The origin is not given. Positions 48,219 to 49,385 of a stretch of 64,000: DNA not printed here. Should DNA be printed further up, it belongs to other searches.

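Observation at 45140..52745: Unusual seven-gene module: two CoA ligases, an amidohydrolase_2, an extended KshA-like Rieske oxygenase, a Tat-amidase and an SDR, followed by an MFS transporter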

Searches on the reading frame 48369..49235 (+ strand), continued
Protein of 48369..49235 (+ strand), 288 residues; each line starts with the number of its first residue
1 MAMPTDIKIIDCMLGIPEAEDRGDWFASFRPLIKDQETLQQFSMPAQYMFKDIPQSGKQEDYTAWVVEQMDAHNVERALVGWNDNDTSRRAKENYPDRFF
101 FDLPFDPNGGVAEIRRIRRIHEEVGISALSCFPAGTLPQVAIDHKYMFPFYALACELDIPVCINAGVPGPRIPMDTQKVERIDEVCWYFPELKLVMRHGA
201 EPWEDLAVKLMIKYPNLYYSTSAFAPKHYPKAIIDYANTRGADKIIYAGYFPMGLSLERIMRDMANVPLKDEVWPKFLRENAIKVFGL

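Call 55: search_solved_structures(query=A2, max_evalue=1, show_alignments=5)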
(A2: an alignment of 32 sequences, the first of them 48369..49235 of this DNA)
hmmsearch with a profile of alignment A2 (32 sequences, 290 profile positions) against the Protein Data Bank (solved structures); distinct sequences matched with E-value up to 1: 14.
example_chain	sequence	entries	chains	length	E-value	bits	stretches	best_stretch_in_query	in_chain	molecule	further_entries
3irs_A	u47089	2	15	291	1.5e-17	66.7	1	78-286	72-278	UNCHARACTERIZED PROTEIN BB4693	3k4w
4qs5_A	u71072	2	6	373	0.0029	19.8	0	80-164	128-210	Ligw2 Decarboxylase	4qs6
3cjp_A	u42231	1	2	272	0.0029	19.8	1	173-235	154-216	Predicted amidohydrolase, dihydroorotase family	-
4inf_A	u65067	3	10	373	0.0041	19.3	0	80-164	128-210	METAL-DEPENDENT HYDROLASE | 5-Carboxyvanillate Decarboxylase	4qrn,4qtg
2gwg_A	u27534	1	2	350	0.045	15.9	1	85-172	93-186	4-oxalomesaconate hydratase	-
3pnu_A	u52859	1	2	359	0.055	15.6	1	129-218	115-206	Dihydroorotase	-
8sm6_A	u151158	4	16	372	0.32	13.1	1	104-172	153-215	Amidohydrolase family protein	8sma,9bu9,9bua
9ev2_T1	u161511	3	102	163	0.34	13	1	43-87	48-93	Tail tube protein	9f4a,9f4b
6e6i_A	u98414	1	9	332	0.34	13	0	141-200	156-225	2,2',3-trihydroxy-3'-methoxy-5,5'-dicarboxybiphenyl meta-cleavage compound hydrolase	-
5vn5_A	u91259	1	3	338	0.35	13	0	141-200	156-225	2,2',3-trihydroxy-3'-methoxy-5,5'-dicarboxybiphenyl meta-cleavage compound hydrolase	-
6dxq_A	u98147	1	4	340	0.44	12.7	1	80-166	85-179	4-oxalomesaconate hydratase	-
6dwv_B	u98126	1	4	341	0.44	12.7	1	80-166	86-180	4-oxalomesaconate hydratase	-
6dxs_A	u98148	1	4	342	0.44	12.7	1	80-166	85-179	4-oxalomesaconate hydratase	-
5vgm_A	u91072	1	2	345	0.49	12.5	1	109-199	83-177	Dihydroorotase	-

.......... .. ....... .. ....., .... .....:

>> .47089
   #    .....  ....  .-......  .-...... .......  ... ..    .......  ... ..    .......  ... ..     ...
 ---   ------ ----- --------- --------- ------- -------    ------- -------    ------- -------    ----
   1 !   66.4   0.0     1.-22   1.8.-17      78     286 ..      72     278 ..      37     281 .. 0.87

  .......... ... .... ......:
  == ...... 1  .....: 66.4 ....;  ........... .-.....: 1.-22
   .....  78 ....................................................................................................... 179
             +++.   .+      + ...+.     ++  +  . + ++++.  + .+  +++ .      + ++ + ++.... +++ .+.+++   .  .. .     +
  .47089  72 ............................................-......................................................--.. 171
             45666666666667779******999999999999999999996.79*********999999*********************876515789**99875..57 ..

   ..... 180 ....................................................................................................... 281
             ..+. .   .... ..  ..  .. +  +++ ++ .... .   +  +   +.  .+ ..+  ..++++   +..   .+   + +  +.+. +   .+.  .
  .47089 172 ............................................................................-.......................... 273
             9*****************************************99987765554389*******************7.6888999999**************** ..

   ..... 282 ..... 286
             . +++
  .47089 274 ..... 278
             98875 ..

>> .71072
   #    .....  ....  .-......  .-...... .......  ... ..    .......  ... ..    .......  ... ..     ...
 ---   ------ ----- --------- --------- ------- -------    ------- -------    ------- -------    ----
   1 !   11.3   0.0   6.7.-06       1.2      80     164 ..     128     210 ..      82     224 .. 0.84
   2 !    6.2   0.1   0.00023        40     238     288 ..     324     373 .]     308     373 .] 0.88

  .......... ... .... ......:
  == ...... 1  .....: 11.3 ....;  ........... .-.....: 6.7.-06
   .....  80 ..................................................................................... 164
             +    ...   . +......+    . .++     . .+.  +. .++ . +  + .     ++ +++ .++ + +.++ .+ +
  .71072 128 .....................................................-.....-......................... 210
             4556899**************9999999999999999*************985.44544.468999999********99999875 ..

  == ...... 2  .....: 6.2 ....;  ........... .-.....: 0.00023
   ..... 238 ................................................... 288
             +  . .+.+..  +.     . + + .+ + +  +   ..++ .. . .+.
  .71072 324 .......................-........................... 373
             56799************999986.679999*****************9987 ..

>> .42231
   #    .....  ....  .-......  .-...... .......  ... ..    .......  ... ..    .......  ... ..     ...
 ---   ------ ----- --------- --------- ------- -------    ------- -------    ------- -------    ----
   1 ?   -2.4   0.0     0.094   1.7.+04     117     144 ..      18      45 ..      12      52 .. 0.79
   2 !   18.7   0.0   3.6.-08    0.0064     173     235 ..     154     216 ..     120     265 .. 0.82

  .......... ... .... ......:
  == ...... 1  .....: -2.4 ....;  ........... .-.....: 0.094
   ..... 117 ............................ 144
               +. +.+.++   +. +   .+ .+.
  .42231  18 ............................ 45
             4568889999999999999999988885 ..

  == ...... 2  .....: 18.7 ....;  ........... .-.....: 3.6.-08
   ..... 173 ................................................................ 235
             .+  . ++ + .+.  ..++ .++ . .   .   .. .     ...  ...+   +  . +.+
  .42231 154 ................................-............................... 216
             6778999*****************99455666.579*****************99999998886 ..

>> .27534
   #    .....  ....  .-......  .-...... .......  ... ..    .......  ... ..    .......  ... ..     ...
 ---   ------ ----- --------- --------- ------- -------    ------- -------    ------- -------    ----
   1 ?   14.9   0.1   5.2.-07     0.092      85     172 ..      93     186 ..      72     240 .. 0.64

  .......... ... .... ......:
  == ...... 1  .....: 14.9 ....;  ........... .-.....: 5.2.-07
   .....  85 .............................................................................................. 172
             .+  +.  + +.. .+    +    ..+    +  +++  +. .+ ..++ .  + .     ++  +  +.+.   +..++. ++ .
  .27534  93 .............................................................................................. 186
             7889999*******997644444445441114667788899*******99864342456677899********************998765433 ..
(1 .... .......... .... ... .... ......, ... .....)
